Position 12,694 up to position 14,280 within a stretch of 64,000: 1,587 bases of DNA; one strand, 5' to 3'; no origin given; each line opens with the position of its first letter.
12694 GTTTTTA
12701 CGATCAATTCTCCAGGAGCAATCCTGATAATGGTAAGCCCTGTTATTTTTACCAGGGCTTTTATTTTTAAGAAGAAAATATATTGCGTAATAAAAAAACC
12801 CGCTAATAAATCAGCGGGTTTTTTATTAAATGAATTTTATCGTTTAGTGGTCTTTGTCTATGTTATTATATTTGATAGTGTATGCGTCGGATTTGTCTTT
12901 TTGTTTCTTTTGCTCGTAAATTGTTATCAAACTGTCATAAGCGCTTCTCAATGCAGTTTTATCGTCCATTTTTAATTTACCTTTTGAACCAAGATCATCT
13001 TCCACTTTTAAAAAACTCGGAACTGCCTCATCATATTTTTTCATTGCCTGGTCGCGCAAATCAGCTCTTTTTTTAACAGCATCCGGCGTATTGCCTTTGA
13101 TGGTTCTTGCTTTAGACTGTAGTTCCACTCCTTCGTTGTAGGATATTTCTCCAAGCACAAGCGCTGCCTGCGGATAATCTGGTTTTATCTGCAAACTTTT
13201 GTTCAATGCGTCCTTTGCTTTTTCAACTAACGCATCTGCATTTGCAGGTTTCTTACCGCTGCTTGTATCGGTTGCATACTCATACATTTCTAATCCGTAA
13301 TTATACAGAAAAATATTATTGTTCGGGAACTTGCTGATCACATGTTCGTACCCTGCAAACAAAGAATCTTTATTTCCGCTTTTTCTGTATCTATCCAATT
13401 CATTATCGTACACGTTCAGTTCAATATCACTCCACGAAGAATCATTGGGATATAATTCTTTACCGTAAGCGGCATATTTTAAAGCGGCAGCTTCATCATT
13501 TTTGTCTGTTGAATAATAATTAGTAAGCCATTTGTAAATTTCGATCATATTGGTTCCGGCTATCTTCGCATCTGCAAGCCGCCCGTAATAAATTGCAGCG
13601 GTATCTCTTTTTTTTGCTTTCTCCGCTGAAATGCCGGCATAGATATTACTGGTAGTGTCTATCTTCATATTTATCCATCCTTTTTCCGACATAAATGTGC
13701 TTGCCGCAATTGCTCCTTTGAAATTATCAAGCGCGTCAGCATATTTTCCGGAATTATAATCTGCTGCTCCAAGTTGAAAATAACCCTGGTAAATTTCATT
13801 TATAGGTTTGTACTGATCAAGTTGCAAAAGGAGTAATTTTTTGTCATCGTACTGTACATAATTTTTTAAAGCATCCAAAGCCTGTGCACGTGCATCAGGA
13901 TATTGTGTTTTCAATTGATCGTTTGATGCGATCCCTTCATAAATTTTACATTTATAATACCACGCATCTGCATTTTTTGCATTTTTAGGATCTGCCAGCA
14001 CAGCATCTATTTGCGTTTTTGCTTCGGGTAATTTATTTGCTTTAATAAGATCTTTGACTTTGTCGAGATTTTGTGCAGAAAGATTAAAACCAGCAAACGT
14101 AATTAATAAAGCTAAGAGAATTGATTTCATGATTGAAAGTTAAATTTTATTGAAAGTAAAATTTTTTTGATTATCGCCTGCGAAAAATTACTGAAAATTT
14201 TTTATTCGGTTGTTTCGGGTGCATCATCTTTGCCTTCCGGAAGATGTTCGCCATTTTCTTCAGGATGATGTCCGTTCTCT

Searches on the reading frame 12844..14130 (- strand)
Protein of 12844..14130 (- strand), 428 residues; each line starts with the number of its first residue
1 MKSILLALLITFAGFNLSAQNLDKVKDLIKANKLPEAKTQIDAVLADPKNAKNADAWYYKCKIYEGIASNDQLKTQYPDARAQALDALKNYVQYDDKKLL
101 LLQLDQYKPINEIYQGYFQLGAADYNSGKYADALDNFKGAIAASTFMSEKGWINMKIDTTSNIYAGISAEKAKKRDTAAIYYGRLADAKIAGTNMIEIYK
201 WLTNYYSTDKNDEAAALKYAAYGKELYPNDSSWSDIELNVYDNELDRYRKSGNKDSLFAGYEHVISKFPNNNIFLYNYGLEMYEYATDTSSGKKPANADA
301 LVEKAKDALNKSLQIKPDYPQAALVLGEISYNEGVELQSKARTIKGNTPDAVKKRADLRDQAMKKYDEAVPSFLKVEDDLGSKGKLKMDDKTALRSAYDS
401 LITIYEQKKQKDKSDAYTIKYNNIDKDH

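Call 14: search_protein_families(library=pfam, proteins=[window:12844-14130:-], max_evalue=0.01)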
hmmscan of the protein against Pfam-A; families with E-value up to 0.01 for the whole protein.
window:12844-14130:- (428 aa): 1 family
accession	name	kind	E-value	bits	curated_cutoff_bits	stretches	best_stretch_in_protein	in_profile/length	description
PF13432.12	TPR_16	-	0.0017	19.2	32.7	0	22-60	1-37/65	Tetratricopeptide repeat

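Call 15: find_encoding_contigs(protein=window:12844-14130:-, flank=10000, max_places=10)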
Protein window:12844-14130:- (428 aa): 2 contigs read that carry it; 2 places shown.
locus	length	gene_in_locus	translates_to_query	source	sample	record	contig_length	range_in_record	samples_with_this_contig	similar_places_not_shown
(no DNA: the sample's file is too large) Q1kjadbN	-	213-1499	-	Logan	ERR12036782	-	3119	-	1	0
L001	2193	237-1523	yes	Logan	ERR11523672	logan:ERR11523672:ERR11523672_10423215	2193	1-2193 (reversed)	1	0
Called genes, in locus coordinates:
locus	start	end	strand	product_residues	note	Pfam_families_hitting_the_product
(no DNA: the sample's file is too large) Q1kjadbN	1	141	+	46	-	?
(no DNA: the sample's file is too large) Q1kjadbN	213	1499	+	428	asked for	-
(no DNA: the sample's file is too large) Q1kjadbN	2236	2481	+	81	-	-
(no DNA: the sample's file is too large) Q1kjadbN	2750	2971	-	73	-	-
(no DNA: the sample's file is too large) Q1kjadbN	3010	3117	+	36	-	?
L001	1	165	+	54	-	?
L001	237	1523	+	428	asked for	-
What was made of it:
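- Assemblies break at the repeat (call 15).
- Tried and rejected: Exact-protein look-up returned only two short Logan contigs (no DNA was returned for one of them), and the one with gene calls ends at the repeat (call 15).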
